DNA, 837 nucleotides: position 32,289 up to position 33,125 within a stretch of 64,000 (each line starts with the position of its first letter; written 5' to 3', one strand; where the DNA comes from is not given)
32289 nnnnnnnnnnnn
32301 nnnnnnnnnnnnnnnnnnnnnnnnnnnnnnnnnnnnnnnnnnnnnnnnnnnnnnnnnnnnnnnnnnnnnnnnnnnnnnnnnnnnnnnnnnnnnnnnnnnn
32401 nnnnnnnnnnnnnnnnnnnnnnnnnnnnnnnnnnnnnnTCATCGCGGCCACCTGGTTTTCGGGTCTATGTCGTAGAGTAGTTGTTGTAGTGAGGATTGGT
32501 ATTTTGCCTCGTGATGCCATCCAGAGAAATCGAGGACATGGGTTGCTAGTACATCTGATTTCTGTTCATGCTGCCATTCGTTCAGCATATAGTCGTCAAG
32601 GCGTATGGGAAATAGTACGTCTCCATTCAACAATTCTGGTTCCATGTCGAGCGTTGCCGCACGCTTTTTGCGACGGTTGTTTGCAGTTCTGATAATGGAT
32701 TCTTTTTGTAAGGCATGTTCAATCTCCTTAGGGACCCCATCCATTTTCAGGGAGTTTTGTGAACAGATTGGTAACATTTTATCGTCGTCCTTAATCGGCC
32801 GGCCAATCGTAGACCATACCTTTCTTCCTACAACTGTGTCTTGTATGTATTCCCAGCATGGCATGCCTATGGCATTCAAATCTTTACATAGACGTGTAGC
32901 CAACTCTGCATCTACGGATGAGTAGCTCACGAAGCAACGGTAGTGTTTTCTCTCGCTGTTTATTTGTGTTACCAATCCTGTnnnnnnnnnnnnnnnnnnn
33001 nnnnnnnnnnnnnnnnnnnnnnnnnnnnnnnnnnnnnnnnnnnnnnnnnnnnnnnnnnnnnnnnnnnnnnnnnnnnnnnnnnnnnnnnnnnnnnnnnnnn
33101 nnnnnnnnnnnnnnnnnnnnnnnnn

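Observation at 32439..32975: Standalone TIR-domain gene translationally coupled inside the arginine operon, between argH and rpe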

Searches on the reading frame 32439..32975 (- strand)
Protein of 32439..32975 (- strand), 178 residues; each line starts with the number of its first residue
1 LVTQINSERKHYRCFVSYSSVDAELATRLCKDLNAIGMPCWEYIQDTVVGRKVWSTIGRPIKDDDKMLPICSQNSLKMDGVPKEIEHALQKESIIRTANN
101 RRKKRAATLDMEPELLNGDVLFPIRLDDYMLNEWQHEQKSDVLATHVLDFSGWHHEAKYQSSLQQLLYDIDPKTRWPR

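Call 5: search_protein_families(library=pfam, proteins=[window:32439-32975:-], max_evalue=1)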
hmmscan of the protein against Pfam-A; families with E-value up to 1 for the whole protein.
window:32439-32975:- (178 aa): 1 family
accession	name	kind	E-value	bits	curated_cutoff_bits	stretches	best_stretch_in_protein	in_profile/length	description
PF13676.11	TIR_2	-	7.3e-13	49.5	28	1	15-91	2-78/122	TIR domain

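Call 6: search_protein_families(library=padloc, proteins=[window:32439-32975:-], max_evalue=10)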
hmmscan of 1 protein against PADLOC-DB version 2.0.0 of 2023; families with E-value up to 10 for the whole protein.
window:32439-32975:- (178 aa): 6 families
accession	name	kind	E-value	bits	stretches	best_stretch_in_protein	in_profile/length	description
PDLC02403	Aga_TIR-PNTD1-PNTD2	-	3.1e-06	24.5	1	22-95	14-88/443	Class I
PDLC02421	Aga_TIR-PNTD1-PNTD2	-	8.5e-06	23.1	1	14-90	6-84/430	Class I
PDLC02012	SAVED5--SAVED_TIR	-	0.00034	17.8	1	12-50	13-52/404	-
PDLC00426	ThsB1|ThsB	-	0.00087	16.7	1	8-95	234-328/352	TIR-like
PDLC02416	Aga_REase-TIR-PNTD1-PNTD2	-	0.023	11.3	1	14-89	158-234/572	Class I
PDLC00425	ThsB1|ThsB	-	0.026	11.6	1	9-136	249-387/389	TIR-like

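Call 7: search_protein_families(library=ncbifam, proteins=[window:32439-32975:-], max_evalue=10)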
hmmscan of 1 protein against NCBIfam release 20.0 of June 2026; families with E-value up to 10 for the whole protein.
window:32439-32975:- (178 aa): 1 family
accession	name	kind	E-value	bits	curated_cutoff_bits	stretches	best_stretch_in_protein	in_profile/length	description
NF042941.1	Retron_TIR_antiphage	equivalog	0.036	12.8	600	1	2-92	330-421/464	TIR domain-containing anti-phage reverse transcriptase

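Call 8: find_homologous_proteins(query=window:32439-32975:-, max_evalue=0.001)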
Query window:32439-32975:- (178 aa): 3 proteins with E <= 0.001 among 15 candidates.
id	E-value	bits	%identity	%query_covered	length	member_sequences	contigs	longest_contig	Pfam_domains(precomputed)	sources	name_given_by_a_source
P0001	1.6e-106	372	99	92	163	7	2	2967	PF13676.12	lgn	-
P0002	8.9e-98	343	83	100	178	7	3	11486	PF13676.12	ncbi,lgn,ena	-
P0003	5.6e-22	96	55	54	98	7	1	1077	-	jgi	-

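Call 11: find_encoding_contigs(protein=P0002, flank=10000, max_places=6)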
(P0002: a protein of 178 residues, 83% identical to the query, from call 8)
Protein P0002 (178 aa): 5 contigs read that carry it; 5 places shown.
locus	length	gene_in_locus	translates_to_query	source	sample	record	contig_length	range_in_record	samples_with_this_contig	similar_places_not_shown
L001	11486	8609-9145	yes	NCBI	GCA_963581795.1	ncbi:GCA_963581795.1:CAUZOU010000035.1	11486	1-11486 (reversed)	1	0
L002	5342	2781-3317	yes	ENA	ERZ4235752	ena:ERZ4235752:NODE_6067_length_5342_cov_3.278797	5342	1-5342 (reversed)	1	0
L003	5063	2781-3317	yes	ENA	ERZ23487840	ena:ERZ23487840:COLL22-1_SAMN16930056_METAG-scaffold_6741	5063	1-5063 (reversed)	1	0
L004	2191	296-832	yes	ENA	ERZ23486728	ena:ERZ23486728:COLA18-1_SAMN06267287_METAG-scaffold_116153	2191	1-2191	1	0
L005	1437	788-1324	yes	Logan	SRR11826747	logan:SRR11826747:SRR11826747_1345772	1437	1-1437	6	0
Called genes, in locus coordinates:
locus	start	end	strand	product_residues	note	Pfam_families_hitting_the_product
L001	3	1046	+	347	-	?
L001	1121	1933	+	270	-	PF00696:AA_kinase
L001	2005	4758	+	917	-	PF03699:UPF0182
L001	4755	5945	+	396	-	PF00202:Aminotran_3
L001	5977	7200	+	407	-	PF00764:Arginosuc_synth, PF20979:Arginosuc_syn_C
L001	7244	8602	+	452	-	PF00206:Lyase_1, PF14698:ASL_C2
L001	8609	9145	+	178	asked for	PF13676:TIR_2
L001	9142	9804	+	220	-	PF00834:Ribul_P_3_epim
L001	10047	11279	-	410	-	PF02636:Methyltransf_28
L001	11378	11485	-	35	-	?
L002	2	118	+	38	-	?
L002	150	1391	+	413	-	PF00764:Arginosuc_synth, PF20979:Arginosuc_syn_C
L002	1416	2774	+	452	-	PF00206:Lyase_1, PF14698:ASL_C2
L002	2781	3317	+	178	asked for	PF13676:TIR_2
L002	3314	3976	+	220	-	PF00834:Ribul_P_3_epim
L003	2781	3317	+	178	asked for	PF13676:TIR_2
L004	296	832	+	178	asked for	PF13676:TIR_2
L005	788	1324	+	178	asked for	PF13676:TIR_2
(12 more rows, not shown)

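Call 12: find_encoding_contigs(protein=P0003, flank=10000, max_places=6)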
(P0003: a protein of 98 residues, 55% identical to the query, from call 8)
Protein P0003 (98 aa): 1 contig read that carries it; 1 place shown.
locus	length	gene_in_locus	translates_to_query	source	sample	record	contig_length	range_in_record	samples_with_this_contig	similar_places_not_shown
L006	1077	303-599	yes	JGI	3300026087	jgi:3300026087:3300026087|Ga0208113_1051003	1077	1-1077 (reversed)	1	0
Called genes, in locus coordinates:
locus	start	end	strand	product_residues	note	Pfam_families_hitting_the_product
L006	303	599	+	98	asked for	-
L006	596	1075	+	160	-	?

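Call 24: search_protein_representatives(protein=window:32439-32975:-)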
Query: 178 residues. Proteins with E-value up to 0.001 (for the whole library): 3287; up to 1e-10: 833; up to 1e-30: 9. The best 150 are listed.
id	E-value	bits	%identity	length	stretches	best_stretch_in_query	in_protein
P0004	4.3e-73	261.3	66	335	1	2-174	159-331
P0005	1.7e-44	168.1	55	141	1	38-174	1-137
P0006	2.4e-41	157.8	45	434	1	9-177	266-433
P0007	7.5e-41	156.2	45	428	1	10-175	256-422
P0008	2.4e-39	151.3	43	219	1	9-175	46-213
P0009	2.6e-39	151.2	46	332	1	10-177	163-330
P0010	1.6e-37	145.4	44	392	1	7-177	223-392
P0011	6.7e-37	143.3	45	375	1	10-177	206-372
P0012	8.3e-36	139.8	44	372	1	11-174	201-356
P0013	1.1e-30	123.1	54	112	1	67-176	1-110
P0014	1.2e-30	123.0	45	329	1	10-177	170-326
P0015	7.2e-30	120.5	46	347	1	10-172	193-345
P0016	1.6e-29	119.3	42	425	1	10-174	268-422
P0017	5.0e-29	117.7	39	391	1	4-177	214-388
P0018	5.4e-29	117.6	40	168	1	10-173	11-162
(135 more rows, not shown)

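Call 27: predict_structure(protein=window:32439-32975:-)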
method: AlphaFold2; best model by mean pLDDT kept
length: 178 residues; sequences in the alignment: 1
mean_pLDDT: 35.2   pTM: 0.27
mean pLDDT of the five models: 35.2, 34.9, 33.0, 31.2, 29.4
residues with pLDDT >= 90: 0; 70-90: 0; 50-70: 28; < 50: 150
segments of 3 or more residues with pLDDT < 50: 1-21, 36-39, 57-178
pLDDT, mean of each block of 10 residues (from residue 1): 29 34 54 51 53 48 30 29 34 28 28 29 28 32 29 30 34 35
secondary structure, 60 per line:
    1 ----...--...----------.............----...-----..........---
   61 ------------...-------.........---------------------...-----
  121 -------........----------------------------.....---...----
elements in order: E5-7 E10-12 H23-35 H48-57 H83-91 H128-135 H164-168

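Call 28: find_homologous_proteins(query=P0004, max_evalue=1e-10)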
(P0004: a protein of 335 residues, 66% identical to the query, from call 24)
Query P0004 (335 aa): 3283 proteins with E <= 1e-10 among 8000 candidates; the best 120 are listed.
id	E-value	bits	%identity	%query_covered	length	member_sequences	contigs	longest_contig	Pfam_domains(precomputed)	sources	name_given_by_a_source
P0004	1.2e-222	756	100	100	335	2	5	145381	PF13599.14,PF00805.29,PF13676.12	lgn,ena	-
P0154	4.8e-195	665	88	99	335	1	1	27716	PF13576.13,PF13599.14,PF00805.29,PF13676.12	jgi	jgi:hypothetical protein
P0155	7.3e-133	461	61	99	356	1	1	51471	PF13599.14,PF00805.29,PF13676.12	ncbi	ncbi:MAG: toll/interleukin-1 receptor domain-containing protein [Chloroflexota bacterium]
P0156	4.3e-130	452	62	99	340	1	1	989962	PF13576.13,PF13599.14,PF00805.29,PF13676.12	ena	-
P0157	5.4e-130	451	58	99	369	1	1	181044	PF01582.26,PF13599.14,PF00805.29,PF13676.12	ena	-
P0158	1.3e-115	404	48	90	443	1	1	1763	PF01582.26,PF13576.13,PF13599.14,PF00805.29,PF13676.12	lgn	-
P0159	3.1e-111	390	49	90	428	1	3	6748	PF01582.26,PF13576.13,PF13599.14,PF00805.29,PF13676.12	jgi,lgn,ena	-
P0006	3.2e-111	390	43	99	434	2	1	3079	PF13576.13,PF13599.14,PF00805.29,PF13676.12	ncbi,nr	ncbi:MAG: toll/interleukin-1 receptor domain-containing protein [Chloroflexi bacterium]|nr:toll/inte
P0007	5.8e-105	369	43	99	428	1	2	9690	PF01582.26,PF13576.13,PF13599.14,PF00805.29,PF13676.12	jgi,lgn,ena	-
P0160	3.1e-99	350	46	99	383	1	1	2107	PF01582.26,PF13576.13,PF13599.14,PF00805.29,PF13676.12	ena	-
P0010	2.3e-96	341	48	90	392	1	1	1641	PF13576.13,PF13599.14,PF00805.29,PF13676.12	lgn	-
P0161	7.8e-96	339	43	99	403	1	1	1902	PF13599.14,PF00805.29,PF13676.12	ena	-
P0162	1.7e-93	331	44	89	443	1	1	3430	PF13576.13,PF13599.14,PF00805.29,PF13676.12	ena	-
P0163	2.3e-92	328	45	99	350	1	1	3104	PF13576.13,PF13599.14,PF00805.29,PF13676.12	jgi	jgi:hypothetical protein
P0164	2.4e-92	328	42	99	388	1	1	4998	PF01582.26,PF13576.13,PF13599.14,PF00805.29,PF13676.12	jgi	jgi:hypothetical protein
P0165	2.5e-92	328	43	90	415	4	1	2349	PF01582.26,PF13576.13,PF13599.14,PF00805.29,PF13676.12,PF25296.2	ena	-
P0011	2.8e-90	321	45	99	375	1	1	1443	PF13576.13,PF13599.14,PF00805.29,PF13676.12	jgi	jgi:hypothetical protein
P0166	2.5e-88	314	35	98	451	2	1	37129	PF01582.26,PF13576.13,PF13599.14,PF00805.29,PF13676.12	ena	-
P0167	2.8e-86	308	46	99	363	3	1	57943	PF01582.26,PF13576.13,PF13599.14,PF00805.29,PF13676.12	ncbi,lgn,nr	ncbi:MAG: hypothetical protein BZY80_04780 [SAR202 cluster bacterium Io17-Chloro-G2]|nr:MAG: hypothe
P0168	1.6e-84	302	43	99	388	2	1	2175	PF13576.13,PF13599.14,PF00805.29,PF13676.12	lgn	-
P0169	1.7e-84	302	42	89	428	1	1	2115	PF01582.26,PF13576.13,PF13599.14,PF00805.29,PF13676.12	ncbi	-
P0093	3.9e-84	301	42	88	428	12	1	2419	PF13576.13,PF13599.14,PF00805.29,PF13676.12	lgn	-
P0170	2.1e-81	292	42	89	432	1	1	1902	PF13576.13,PF13599.14,PF00805.29,PF13676.12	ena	-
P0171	1.1e-80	289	41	90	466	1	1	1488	PF01582.26,PF13576.13,PF13599.14,PF00805.29,PF13676.12,PF25296.2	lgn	-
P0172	4.6e-79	284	40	99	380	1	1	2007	PF13576.13,PF13599.14,PF00805.29,PF13676.12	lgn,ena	-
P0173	5.5e-79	284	44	90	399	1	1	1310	PF13576.13,PF13599.14,PF00805.29,PF13676.12,PF25296.2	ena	-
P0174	8.9e-79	283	41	98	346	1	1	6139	PF13576.13,PF13599.14,PF00805.29,PF13676.12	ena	-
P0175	9.1e-78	280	44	90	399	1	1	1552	PF13576.13,PF13599.14,PF00805.29,PF13676.12,PF25296.2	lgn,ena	-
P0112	5.0e-77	277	41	94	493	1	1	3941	PF13576.13,PF13599.14,PF00805.29,PF13676.12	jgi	jgi:uncharacterized protein YjbI with pentapeptide repeats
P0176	2.9e-76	275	42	99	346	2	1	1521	PF01582.26,PF13576.13,PF13599.14,PF00805.29,PF13676.12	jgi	jgi:hypothetical protein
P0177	3.9e-75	271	37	98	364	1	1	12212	PF01582.26,PF13599.14,PF00805.29,PF13676.12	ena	-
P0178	4.5e-74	268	37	98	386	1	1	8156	PF01582.26,PF13599.14,PF00805.29,PF13676.12,PF08937.17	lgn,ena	-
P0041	4.9e-73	264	37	98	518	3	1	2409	PF13576.13,PF13599.14,PF00805.29,PF13676.12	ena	-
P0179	6.1e-73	264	40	98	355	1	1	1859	PF01582.26,PF13576.13,PF13599.14,PF00805.29,PF13676.12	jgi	-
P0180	1.0e-72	263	38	89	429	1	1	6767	PF01582.26,PF13576.13,PF13599.14,PF00805.29,PF13676.12,PF08937.17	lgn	-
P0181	2.0e-72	262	35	99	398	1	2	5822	PF01582.26,PF13576.13,PF13599.14,PF00805.29,PF13676.12,PF08937.17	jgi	jgi:uncharacterized protein YjbI with pentapeptide repeats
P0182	3.9e-72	261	34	90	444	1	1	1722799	PF13576.13,PF13599.14,PF00805.29,PF13676.12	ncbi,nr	ncbi:MAG: pentapeptide repeat-containing protein [Candidatus Bathyarchaeota archaeon]|nr:MAG: pentap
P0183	4.5e-72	261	42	98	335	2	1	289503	PF01582.26,PF13576.13,PF13599.14,PF00805.29,PF13676.12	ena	-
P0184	5.5e-72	261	39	99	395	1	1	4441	PF13576.13,PF13599.14,PF00805.29,PF13676.12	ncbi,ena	-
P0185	7.0e-72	260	40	98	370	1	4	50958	PF01582.26,PF13576.13,PF13599.14,PF00805.29,PF13676.12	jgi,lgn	-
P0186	7.8e-72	260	41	99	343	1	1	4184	PF01582.26,PF13576.13,PF13599.14,PF00805.29,PF13676.12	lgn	-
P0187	2.7e-71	258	42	99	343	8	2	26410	PF01582.26,PF13576.13,PF13599.14,PF00805.29,PF13676.12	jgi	jgi:hypothetical protein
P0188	2.8e-71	258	39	99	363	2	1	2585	PF01582.26,PF13576.13,PF13599.14,PF00805.29,PF13676.12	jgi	-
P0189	2.9e-70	255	41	98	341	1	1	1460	PF01582.26,PF13599.14,PF00805.29,PF13676.12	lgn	-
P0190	3.3e-70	255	41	96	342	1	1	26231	PF01582.26,PF13576.13,PF13599.14,PF00805.29,PF13676.12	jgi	jgi:hypothetical protein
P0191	5.1e-70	254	41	90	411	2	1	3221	PF01582.26,PF13576.13,PF13599.14,PF00805.29,PF13676.12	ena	-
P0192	5.4e-70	254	36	90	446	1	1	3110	PF13576.13,PF13599.14,PF00805.29,PF13676.12,PF25296.2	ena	-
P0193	6.7e-70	254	39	98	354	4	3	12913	PF01582.26,PF13576.13,PF13599.14,PF00805.29,PF13676.12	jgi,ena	jgi:hypothetical protein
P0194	1.9e-69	252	39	91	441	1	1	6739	PF01582.26,PF13576.13,PF13599.14,PF00805.29,PF13676.12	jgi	jgi:uncharacterized protein YjbI with pentapeptide repeats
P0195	2.8e-69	252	39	99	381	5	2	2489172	PF01582.26,PF13576.13,PF13599.14,PF00805.29,PF13676.12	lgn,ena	-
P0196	2.9e-69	252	40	99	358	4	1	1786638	PF01582.26,PF13576.13,PF13599.14,PF00805.29,PF13676.12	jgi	jgi:hypothetical protein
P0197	3.0e-69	252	41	98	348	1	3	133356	PF01582.26,PF13576.13,PF13599.14,PF00805.29,PF13676.12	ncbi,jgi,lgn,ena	ncbi:MAG TPA: toll/interleukin-1 receptor domain-containing protein [Pyrinomonadaceae bacterium]|jgi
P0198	1.0e-68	250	36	90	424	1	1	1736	PF01582.26,PF13576.13,PF13599.14,PF00805.29,PF13676.12,PF08937.17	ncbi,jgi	jgi:uncharacterized protein YjbI with pentapeptide repeats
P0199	1.2e-68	250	40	89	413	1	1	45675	PF13576.13,PF13599.14,PF00805.29,PF13676.12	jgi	jgi:uncharacterized protein YjbI with pentapeptide repeats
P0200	1.2e-68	250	42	98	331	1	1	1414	PF01582.26,PF13576.13,PF13599.14,PF00805.29,PF13676.12,PF08937.17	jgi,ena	jgi:uncharacterized protein YjbI with pentapeptide repeats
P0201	1.6e-68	249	43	90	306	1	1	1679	PF01582.26,PF13576.13,PF13599.14,PF00805.29,PF13676.12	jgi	jgi:hypothetical protein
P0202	2.2e-68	249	43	89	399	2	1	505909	PF01582.26,PF13576.13,PF13599.14,PF00805.29,PF13676.12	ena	-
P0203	2.4e-68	249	37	90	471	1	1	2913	PF01582.26,PF13576.13,PF13599.14,PF00805.29,PF13676.12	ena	-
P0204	6.1e-68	247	37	98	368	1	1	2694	PF01582.26,PF13576.13,PF13599.14,PF00805.29,PF13676.12,PF25296.2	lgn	-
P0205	7.7e-68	247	39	99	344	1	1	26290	PF01582.26,PF13576.13,PF13599.14,PF00805.29,PF13676.12,PF08937.17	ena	-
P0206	1.3e-67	246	37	90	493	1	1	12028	PF13576.13,PF13599.14,PF00805.29,PF13676.12,PF25296.2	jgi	jgi:uncharacterized protein YjbI with pentapeptide repeats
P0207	1.8e-67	246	43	89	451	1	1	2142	PF13576.13,PF13599.14,PF00805.29,PF13676.12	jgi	jgi:uncharacterized protein YjbI with pentapeptide repeats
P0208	2.3e-67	246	41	98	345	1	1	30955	PF01582.26,PF13576.13,PF13599.14,PF00805.29,PF13676.12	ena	-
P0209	2.6e-67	245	41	89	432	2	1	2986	PF01582.26,PF13576.13,PF13599.14,PF00805.29,PF13676.12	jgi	-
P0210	3.7e-67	245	41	98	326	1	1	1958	PF01582.26,PF13576.13,PF13599.14,PF00805.29,PF13676.12,PF08937.17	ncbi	-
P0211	4.1e-67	245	39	99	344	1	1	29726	PF01582.26,PF13576.13,PF13599.14,PF00805.29,PF13676.12,PF08937.17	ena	-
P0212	4.4e-67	245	39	99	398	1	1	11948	PF01582.26,PF13576.13,PF13599.14,PF00805.29,PF13676.12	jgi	jgi:hypothetical protein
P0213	4.5e-67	245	37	99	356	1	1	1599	PF01582.26,PF13576.13,PF13599.14,PF00805.29,PF13676.12,PF08937.17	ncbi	-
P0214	5.1e-67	244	40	91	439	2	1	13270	PF01582.26,PF13576.13,PF13599.14,PF00805.29,PF13676.12,PF08937.17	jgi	jgi:uncharacterized protein YjbI with pentapeptide repeats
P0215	6.2e-67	244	40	91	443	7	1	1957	PF01582.26,PF13576.13,PF13599.14,PF00805.29,PF13676.12,PF25296.2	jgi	jgi:uncharacterized protein YjbI with pentapeptide repeats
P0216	7.3e-67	244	41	98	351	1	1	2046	PF01582.26,PF13599.14,PF00805.29,PF13676.12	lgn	-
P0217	8.0e-67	244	39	98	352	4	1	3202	PF01582.26,PF13576.13,PF13599.14,PF00805.29,PF13676.12,PF08937.17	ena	-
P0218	9.3e-67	244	37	99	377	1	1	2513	PF01582.26,PF13576.13,PF13599.14,PF00805.29,PF13676.12,PF08937.17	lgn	-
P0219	1.1e-66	243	38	90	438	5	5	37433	PF01582.26,PF13576.13,PF13599.14,PF00805.29,PF13676.12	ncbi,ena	-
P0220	1.6e-66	243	38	98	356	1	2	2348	PF01582.26,PF13576.13,PF13599.14,PF00805.29,PF13676.12,PF25296.2,PF08937.17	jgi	jgi:hypothetical protein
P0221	2.1e-66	242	40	95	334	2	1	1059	PF01582.26,PF13576.13,PF13599.14,PF00805.29,PF13676.12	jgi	jgi:uncharacterized protein YjbI with pentapeptide repeats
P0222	2.4e-66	242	36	98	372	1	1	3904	PF01582.26,PF13576.13,PF13599.14,PF00805.29,PF13676.12,PF08937.17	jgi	jgi:TIR domain/Pentapeptide repeats (8 copies)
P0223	3.1e-66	242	39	98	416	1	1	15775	PF01582.26,PF13599.14,PF00805.29,PF13676.12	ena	-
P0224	3.6e-66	242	40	98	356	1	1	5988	PF01582.26,PF13576.13,PF13599.14,PF00805.29,PF13676.12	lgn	-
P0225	3.8e-66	242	38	89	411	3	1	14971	PF01582.26,PF13576.13,PF13599.14,PF00805.29,PF13676.12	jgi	jgi:uncharacterized protein YjbI with pentapeptide repeats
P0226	4.2e-66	241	43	89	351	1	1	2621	PF01582.26,PF13576.13,PF13599.14,PF00805.29,PF13676.12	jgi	jgi:hypothetical protein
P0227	4.2e-66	241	34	99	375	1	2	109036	PF01582.26,PF13576.13,PF13599.14,PF00805.29,PF13676.12,PF25296.2,PF08937.17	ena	-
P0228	4.5e-66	241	35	98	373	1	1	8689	PF01582.26,PF13576.13,PF13599.14,PF00805.29,PF13676.12,PF25296.2,PF08937.17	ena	-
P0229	5.1e-66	241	40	90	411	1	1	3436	PF01582.26,PF13576.13,PF13599.14,PF00805.29,PF13676.12,PF25296.2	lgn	-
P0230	5.1e-66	241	43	99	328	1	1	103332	PF01582.26,PF13576.13,PF13599.14,PF00805.29,PF13676.12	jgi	jgi:hypothetical protein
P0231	5.8e-66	241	38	89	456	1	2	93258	PF01582.26,PF13576.13,PF13599.14,PF00805.29,PF13676.12,PF08937.17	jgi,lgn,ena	-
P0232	6.1e-66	241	38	89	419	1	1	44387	PF01582.26,PF13576.13,PF13599.14,PF00805.29,PF13676.12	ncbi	-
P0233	6.7e-66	241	42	98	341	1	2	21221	PF01582.26,PF13576.13,PF13599.14,PF00805.29,PF13676.12,PF08937.17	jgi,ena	-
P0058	7.8e-66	241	41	90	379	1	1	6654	PF01582.26,PF13576.13,PF13599.14,PF00805.29,PF13676.12,PF25296.2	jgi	jgi:hypothetical protein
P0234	1.1e-65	240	40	98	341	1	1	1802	PF01582.26,PF13599.14,PF00805.29,PF13676.12,PF08937.17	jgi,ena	-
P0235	1.3e-65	240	42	90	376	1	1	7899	PF01582.26,PF13576.13,PF13599.14,PF00805.29,PF13676.12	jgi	jgi:uncharacterized protein YjbI with pentapeptide repeats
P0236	1.3e-65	240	38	89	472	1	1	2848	PF01582.26,PF13576.13,PF13599.14,PF00805.29,PF13676.12,PF25296.2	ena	-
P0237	2.0e-65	239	40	89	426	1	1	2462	PF01582.26,PF13576.13,PF13599.14,PF00805.29,PF13676.12,PF25296.2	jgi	jgi:uncharacterized protein YjbI with pentapeptide repeats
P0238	2.1e-65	239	38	98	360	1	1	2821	PF01582.26,PF13576.13,PF13599.14,PF00805.29,PF13676.12,PF08937.17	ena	-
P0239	2.2e-65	239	43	99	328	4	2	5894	PF01582.26,PF13576.13,PF13599.14,PF00805.29,PF13676.12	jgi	jgi:hypothetical protein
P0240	2.2e-65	239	38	90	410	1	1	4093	PF01582.26,PF13576.13,PF13599.14,PF00805.29,PF13676.12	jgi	jgi:uncharacterized protein YjbI with pentapeptide repeats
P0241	2.4e-65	239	42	99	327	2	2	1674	PF01582.26,PF13599.14,PF00805.29,PF13676.12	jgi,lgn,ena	-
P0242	2.6e-65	239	40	89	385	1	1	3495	PF01582.26,PF13576.13,PF13599.14,PF00805.29,PF13676.12,PF25296.2,PF08937.17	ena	-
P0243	3.1e-65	239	37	89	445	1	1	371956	PF01582.26,PF13576.13,PF13599.14,PF00805.29,PF13676.12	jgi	jgi:uncharacterized protein YjbI with pentapeptide repeats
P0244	3.1e-65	239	38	98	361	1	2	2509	PF01582.26,PF13576.13,PF13599.14,PF00805.29,PF13676.12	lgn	-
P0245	3.4e-65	238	35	99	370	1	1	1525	PF01582.26,PF13576.13,PF13599.14,PF00805.29,PF13676.12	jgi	jgi:hypothetical protein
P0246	4.0e-65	238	42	98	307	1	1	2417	PF01582.26,PF13599.14,PF00805.29,PF13676.12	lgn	-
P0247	6.0e-65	238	41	98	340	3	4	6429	PF01582.26,PF13576.13,PF13599.14,PF00805.29,PF13676.12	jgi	-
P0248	6.5e-65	238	39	98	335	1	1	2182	PF01582.26,PF13576.13,PF13599.14,PF00805.29,PF13676.12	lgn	-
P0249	6.7e-65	237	42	99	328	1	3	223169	PF01582.26,PF13576.13,PF13599.14,PF00805.29,PF13676.12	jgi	jgi:hypothetical protein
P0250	1.0e-64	237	40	89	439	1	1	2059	PF01582.26,PF13576.13,PF13599.14,PF00805.29,PF13676.12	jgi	jgi:uncharacterized protein YjbI with pentapeptide repeats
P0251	1.1e-64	237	41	99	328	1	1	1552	PF01582.26,PF13576.13,PF13599.14,PF00805.29,PF13676.12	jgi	jgi:hypothetical protein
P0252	1.2e-64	237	34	99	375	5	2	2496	PF01582.26,PF13576.13,PF13599.14,PF00805.29,PF13676.12,PF08937.17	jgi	jgi:hypothetical protein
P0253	1.2e-64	237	39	89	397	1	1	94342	PF01582.26,PF13576.13,PF13599.14,PF00805.29,PF13676.12,PF08937.17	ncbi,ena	-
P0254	2.3e-64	236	38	98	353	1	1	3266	PF01582.26,PF13576.13,PF13599.14,PF00805.29,PF13676.12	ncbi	-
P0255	3.5e-64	235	41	89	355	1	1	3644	PF01582.26,PF13576.13,PF13599.14,PF00805.29,PF13676.12,PF08937.17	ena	-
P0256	3.6e-64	235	45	90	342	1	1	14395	PF01582.26,PF13576.13,PF13599.14,PF00805.29,PF13676.12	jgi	jgi:hypothetical protein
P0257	4.7e-64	235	40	89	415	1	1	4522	PF01582.26,PF13576.13,PF13599.14,PF00805.29,PF13676.12,PF08937.17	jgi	jgi:uncharacterized protein YjbI with pentapeptide repeats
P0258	7.1e-64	234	39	91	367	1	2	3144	PF01582.26,PF13599.14,PF00805.29,PF13676.12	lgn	-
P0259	7.2e-64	234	36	99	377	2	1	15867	PF01582.26,PF13576.13,PF13599.14,PF00805.29,PF13676.12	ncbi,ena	-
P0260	8.2e-64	234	41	98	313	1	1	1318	PF01582.26,PF13599.14,PF00805.29,PF13676.12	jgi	jgi:hypothetical protein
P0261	1.3e-63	233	39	90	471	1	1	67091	PF01582.26,PF13576.13,PF13599.14,PF00805.29,PF13676.12,PF25296.2,PF08937.17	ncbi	-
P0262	1.4e-63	233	40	98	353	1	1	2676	PF01582.26,PF13576.13,PF13599.14,PF00805.29,PF13676.12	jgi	jgi:uncharacterized protein YjbI with pentapeptide repeats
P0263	1.6e-63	233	41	99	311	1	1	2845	PF01582.26,PF13599.14,PF00805.29,PF13676.12,PF08937.17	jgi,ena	-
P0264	1.6e-63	233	41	98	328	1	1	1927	PF01582.26,PF13599.14,PF00805.29,PF13676.12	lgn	-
